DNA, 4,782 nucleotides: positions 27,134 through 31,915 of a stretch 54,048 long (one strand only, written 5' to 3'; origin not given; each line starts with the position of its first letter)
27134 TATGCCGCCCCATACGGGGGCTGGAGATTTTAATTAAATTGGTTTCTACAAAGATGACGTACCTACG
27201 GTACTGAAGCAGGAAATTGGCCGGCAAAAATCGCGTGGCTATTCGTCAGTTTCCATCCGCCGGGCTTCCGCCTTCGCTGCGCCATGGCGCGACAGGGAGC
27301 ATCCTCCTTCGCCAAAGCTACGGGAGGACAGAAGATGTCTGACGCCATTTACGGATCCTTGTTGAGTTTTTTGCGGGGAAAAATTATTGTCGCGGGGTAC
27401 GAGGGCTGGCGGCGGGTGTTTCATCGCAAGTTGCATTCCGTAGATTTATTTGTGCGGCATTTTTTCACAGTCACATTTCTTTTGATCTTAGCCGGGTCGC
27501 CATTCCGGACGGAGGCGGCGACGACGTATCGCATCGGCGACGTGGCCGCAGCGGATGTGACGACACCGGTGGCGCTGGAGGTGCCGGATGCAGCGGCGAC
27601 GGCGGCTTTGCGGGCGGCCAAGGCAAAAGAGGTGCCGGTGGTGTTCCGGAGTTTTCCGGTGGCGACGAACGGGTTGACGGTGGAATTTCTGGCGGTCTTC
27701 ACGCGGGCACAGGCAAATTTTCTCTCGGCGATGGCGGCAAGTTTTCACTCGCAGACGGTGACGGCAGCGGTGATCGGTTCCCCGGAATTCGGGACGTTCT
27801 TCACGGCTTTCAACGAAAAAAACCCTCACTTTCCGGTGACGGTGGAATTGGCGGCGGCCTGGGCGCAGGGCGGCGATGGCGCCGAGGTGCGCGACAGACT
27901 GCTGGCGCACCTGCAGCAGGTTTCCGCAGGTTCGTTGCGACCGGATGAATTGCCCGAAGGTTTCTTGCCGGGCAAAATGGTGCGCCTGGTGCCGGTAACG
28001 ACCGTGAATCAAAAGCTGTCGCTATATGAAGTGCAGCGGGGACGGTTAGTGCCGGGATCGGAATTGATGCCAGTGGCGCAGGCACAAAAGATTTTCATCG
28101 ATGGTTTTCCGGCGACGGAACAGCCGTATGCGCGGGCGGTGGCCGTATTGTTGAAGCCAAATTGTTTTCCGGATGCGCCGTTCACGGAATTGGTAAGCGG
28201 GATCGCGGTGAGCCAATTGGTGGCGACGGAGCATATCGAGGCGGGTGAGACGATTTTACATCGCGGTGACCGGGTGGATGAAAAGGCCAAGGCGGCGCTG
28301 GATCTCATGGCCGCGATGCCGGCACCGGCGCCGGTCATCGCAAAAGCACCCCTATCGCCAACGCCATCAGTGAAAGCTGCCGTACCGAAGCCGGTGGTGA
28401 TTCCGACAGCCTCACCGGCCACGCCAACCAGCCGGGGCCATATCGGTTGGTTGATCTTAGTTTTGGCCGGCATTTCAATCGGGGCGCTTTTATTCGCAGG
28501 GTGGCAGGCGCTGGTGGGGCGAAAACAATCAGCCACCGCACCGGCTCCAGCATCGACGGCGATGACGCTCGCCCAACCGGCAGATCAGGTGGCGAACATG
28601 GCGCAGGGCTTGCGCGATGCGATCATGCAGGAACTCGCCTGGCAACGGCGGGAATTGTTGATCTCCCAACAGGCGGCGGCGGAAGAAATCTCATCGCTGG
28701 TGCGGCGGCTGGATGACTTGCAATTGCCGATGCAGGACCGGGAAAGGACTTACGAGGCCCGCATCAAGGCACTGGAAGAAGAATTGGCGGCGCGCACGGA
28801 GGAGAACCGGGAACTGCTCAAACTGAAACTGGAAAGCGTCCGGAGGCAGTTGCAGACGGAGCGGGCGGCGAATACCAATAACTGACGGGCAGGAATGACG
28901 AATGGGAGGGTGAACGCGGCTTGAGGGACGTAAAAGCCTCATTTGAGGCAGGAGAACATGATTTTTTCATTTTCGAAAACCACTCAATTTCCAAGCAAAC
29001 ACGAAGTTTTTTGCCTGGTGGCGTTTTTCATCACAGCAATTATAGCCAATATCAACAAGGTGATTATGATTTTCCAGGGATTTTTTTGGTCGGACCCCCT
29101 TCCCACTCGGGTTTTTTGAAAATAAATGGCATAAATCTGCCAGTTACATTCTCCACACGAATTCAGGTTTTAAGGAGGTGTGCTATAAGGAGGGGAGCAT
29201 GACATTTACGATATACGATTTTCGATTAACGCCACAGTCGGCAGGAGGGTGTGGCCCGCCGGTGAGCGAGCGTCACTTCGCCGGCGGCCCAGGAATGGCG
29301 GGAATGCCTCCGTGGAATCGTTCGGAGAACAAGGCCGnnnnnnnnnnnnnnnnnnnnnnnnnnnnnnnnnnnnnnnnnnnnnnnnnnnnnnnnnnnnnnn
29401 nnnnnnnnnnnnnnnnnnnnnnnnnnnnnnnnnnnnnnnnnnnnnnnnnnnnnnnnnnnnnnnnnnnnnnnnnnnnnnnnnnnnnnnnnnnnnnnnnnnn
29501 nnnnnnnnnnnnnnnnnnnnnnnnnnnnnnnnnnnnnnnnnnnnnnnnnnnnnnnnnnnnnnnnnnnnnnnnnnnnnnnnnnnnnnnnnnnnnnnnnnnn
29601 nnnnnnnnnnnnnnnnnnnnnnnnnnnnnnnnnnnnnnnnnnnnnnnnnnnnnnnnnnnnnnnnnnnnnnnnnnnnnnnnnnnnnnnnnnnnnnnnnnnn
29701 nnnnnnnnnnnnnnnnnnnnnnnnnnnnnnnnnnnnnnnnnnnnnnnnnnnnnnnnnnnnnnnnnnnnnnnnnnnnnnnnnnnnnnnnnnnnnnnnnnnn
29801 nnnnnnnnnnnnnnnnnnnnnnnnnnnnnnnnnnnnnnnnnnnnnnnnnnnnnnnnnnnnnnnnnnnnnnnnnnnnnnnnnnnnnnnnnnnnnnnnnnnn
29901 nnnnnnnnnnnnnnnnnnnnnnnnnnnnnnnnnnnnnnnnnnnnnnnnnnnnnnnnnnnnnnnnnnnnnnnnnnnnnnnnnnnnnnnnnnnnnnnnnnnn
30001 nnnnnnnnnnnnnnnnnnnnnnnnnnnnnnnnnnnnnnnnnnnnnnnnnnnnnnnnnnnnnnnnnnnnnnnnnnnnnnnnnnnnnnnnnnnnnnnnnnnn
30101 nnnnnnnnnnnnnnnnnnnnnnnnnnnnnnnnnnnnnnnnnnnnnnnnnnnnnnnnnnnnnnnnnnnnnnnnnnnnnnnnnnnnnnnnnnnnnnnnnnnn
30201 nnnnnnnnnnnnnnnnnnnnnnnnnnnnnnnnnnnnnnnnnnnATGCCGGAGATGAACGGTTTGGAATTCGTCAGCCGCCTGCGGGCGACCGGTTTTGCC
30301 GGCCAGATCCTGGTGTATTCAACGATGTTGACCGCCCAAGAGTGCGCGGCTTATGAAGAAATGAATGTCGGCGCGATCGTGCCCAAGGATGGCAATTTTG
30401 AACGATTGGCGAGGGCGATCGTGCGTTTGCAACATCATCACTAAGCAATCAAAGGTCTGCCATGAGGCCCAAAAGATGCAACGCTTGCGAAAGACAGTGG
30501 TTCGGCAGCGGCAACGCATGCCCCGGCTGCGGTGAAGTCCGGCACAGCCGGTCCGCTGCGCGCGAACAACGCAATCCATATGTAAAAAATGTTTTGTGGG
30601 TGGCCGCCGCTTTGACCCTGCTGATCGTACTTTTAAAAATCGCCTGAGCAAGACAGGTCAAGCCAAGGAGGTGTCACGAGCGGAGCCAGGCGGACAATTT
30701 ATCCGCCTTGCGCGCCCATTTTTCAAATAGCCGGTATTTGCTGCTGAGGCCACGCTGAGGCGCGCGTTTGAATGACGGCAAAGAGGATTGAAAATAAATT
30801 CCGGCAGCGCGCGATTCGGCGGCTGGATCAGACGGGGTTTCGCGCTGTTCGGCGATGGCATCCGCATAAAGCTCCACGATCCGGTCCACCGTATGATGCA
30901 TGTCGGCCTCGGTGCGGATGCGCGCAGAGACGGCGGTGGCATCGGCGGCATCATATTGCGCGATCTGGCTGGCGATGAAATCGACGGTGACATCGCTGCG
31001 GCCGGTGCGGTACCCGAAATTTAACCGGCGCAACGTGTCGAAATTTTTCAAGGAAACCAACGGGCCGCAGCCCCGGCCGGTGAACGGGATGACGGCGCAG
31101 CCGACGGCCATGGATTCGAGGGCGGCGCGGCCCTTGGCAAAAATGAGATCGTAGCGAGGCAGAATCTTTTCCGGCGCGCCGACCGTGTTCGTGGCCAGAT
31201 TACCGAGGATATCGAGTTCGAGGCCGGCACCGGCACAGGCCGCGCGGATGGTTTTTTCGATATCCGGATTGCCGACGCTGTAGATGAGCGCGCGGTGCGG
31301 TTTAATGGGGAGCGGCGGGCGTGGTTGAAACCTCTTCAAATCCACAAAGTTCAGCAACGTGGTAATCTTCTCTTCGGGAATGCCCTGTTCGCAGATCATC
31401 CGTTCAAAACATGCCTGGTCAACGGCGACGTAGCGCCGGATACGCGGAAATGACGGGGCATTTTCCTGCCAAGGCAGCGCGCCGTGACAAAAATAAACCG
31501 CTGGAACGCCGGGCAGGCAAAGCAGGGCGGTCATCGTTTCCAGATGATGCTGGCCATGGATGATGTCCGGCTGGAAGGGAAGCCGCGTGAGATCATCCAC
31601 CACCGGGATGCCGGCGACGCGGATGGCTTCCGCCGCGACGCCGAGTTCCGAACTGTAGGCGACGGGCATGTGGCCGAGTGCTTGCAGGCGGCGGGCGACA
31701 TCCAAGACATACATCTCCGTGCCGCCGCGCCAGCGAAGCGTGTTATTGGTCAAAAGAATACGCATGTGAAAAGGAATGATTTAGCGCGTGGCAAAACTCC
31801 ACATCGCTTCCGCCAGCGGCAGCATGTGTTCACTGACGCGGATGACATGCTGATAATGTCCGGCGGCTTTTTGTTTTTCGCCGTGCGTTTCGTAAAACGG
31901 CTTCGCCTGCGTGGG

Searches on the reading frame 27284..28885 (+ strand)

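Call 7: search_protein_families(library=pfam, proteins=[window:27284-28885:+], max_evalue=0.001)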
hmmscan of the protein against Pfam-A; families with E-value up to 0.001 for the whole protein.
window:27284-28885:+ (533 aa): 1 family
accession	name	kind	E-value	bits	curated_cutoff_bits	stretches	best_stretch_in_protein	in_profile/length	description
PF07697.16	7TMR-HDED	-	2.6e-11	44.4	27.6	1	84-342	2-220/224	7TM-HD extracellular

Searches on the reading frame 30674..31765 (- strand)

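Call 7: search_protein_families(library=pfam, proteins=[window:30674-31765:-], max_evalue=0.001)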
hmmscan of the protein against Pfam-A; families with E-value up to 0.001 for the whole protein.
window:30674-31765:- (363 aa): 2 families
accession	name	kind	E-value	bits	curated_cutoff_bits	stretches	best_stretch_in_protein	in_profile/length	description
PF13439.12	Glyco_transf_4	-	8.8e-14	52.3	28.5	1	14-145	2-170/170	Glycosyltransferase Family 4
PF13579.12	Glyco_trans_4_4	-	4.5e-06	27.5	29.7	1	14-111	1-116/158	Glycosyl transferase 4-like domain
